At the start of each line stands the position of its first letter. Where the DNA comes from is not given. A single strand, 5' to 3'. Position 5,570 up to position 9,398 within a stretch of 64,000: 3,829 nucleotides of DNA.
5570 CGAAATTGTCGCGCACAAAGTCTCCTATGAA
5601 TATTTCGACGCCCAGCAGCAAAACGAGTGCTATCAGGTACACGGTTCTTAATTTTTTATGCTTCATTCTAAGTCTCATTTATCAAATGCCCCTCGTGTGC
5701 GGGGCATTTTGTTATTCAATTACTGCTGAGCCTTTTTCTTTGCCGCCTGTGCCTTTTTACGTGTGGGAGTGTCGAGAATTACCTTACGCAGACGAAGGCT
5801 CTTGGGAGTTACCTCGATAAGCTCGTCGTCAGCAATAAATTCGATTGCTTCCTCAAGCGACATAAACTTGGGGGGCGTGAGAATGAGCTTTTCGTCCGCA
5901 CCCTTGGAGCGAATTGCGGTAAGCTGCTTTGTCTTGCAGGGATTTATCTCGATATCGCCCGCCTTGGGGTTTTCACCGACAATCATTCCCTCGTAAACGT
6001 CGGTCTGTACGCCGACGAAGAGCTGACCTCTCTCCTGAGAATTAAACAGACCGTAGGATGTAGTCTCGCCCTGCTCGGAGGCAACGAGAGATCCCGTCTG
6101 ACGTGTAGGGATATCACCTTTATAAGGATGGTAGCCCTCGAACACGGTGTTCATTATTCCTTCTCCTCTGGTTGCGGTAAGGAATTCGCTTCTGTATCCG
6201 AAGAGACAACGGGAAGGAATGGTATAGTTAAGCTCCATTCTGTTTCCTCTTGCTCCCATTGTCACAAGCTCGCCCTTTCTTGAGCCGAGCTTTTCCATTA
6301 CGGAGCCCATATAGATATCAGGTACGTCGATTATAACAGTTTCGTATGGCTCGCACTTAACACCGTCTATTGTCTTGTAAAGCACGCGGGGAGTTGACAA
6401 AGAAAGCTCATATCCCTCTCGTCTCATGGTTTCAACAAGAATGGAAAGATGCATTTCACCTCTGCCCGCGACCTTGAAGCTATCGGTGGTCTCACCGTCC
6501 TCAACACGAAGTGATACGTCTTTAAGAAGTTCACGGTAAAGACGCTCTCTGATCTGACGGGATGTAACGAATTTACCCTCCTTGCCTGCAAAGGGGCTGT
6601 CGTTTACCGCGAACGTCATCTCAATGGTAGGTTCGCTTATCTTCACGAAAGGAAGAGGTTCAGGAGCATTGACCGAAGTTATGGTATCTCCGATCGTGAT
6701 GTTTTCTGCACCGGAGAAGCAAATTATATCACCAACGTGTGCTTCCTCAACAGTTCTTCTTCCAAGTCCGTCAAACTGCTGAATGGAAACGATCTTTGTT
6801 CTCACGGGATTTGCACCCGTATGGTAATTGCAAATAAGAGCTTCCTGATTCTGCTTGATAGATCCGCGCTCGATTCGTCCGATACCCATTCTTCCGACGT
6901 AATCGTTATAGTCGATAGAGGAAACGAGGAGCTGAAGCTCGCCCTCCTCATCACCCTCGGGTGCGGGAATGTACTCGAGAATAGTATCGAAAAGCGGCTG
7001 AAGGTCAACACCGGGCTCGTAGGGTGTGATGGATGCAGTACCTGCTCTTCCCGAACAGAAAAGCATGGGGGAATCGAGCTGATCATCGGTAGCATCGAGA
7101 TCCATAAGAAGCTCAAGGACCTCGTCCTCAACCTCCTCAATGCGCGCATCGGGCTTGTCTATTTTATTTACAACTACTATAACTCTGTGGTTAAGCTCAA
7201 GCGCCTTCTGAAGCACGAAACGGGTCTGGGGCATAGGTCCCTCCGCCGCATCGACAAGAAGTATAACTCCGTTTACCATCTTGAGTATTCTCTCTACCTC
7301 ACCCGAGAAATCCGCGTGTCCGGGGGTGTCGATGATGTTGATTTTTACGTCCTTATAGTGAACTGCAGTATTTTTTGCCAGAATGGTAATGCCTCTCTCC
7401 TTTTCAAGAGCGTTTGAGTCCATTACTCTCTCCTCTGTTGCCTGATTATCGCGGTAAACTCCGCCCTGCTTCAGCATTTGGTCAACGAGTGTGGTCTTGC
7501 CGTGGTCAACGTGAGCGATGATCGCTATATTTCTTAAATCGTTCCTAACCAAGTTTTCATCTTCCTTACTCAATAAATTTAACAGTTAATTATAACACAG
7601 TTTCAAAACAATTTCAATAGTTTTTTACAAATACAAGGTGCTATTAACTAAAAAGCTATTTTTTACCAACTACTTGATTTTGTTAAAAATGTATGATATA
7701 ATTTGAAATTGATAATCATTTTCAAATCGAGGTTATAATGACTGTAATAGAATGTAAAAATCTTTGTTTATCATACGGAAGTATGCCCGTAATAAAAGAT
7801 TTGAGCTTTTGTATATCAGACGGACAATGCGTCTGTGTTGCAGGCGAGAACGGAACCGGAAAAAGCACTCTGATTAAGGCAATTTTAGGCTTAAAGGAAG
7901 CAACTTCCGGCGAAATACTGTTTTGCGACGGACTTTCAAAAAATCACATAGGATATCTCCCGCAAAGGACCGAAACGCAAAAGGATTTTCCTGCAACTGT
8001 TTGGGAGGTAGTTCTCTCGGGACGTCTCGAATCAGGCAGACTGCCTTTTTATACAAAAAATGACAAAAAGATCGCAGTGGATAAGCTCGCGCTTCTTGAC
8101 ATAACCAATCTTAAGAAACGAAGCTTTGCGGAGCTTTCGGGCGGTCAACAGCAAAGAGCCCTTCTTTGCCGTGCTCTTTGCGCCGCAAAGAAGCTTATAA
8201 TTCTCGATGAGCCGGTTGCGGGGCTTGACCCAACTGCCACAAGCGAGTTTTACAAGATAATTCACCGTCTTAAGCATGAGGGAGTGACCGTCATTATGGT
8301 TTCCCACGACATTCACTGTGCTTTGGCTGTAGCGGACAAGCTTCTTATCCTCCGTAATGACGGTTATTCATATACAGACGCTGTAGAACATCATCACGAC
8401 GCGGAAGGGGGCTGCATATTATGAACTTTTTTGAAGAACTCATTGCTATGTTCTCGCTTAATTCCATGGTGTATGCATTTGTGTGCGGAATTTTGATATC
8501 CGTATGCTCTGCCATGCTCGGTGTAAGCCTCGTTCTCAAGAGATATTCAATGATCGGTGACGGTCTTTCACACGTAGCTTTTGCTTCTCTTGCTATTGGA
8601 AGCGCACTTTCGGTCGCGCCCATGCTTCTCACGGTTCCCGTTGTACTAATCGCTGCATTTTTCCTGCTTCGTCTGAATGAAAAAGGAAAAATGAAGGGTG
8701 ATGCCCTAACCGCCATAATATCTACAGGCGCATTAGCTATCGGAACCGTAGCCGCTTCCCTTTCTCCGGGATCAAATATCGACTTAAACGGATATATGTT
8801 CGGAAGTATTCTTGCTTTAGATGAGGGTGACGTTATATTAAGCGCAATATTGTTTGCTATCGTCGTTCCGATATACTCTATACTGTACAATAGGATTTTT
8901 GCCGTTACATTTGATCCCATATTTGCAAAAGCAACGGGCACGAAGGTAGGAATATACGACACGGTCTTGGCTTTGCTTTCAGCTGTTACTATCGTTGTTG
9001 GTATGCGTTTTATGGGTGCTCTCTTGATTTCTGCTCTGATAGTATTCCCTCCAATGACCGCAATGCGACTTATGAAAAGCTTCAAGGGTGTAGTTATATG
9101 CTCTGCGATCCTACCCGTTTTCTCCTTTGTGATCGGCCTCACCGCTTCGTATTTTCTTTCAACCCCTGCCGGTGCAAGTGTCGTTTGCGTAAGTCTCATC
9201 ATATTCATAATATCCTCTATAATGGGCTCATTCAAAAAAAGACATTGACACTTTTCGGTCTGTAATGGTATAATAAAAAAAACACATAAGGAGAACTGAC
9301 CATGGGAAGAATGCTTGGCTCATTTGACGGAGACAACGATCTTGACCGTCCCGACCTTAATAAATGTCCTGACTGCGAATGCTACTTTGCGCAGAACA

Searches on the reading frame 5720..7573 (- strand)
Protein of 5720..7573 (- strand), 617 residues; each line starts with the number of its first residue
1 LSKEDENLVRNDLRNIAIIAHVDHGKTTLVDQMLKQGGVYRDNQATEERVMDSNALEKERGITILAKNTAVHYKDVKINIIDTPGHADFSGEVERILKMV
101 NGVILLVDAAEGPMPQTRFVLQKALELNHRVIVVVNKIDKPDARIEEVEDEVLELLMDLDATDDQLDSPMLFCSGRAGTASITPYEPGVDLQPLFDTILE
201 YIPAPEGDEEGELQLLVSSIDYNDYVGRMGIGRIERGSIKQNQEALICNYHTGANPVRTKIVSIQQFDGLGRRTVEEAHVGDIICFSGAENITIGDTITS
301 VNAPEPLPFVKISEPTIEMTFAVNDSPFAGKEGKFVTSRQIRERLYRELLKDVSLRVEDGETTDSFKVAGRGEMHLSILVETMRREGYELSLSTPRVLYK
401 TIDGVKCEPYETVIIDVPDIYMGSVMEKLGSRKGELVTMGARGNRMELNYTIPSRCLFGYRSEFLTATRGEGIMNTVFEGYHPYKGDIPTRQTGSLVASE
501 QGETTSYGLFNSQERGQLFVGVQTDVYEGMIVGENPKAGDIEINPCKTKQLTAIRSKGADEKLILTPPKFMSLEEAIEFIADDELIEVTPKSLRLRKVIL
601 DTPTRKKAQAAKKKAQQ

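Call 41: search_protein_families(library=pfam, proteins=[window:5720-7573:-], max_evalue=0.00001)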
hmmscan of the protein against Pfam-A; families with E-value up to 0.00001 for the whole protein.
window:5720-7573:- (617 aa): 5 families
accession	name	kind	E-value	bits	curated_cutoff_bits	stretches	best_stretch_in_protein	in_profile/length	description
PF00009.33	GTP_EFTU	-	7.2e-56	189.2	26.5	1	12-203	2-187/188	Elongation factor Tu GTP binding domain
PF21018.2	BipA_C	-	2.1e-45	153.4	23.8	1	493-601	1-109/110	TypA/BipA C-terminal domain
PF00679.30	EFG_C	-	9.8e-24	83.6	27.9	1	406-490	2-87/89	Elongation factor G C-terminus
PF03144.31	GTP_EFTU_D2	-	3.1e-11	44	30.3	1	227-299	1-73/73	Elongation factor Tu domain 2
PF01926.29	MMR_HSR1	-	2.3e-06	28.1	21.9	1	16-137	2-113/113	50S ribosome-binding GTPase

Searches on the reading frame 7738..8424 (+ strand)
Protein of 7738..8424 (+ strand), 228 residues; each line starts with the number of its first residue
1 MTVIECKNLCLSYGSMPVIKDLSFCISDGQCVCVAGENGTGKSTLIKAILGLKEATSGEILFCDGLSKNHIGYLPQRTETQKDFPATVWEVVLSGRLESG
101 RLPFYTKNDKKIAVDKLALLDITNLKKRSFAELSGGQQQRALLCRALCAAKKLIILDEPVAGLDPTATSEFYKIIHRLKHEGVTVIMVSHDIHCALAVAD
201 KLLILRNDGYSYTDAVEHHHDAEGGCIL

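Call 41: search_protein_families(library=pfam, proteins=[window:7738-8424:+], max_evalue=0.00001)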
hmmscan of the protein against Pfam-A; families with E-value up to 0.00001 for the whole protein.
window:7738-8424:+ (228 aa): 3 families
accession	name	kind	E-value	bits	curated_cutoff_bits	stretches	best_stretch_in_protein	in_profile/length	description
PF00005.33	ABC_tran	-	2.8e-26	93.2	25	1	20-161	2-137/137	ABC transporter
PF13304.12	AAA_21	-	2.3e-15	57.9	27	1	116-191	221-299/304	AAA domain, putative AbiEii toxin, Type IV TA system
PF02463.25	SMC_N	-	4.8e-07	29.9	40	1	30-193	25-200/220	RecF/RecN/SMC N terminal domain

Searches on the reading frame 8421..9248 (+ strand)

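Call 41: search_protein_families(library=pfam, proteins=[window:8421-9248:+], max_evalue=0.00001)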
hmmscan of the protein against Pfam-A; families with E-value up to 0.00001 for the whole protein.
window:8421-9248:+ (275 aa): 1 family
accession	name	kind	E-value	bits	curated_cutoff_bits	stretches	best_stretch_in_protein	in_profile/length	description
PF00950.22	ABC-3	-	4.2e-57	194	20.1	1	14-268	3-257/258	ABC 3 transport family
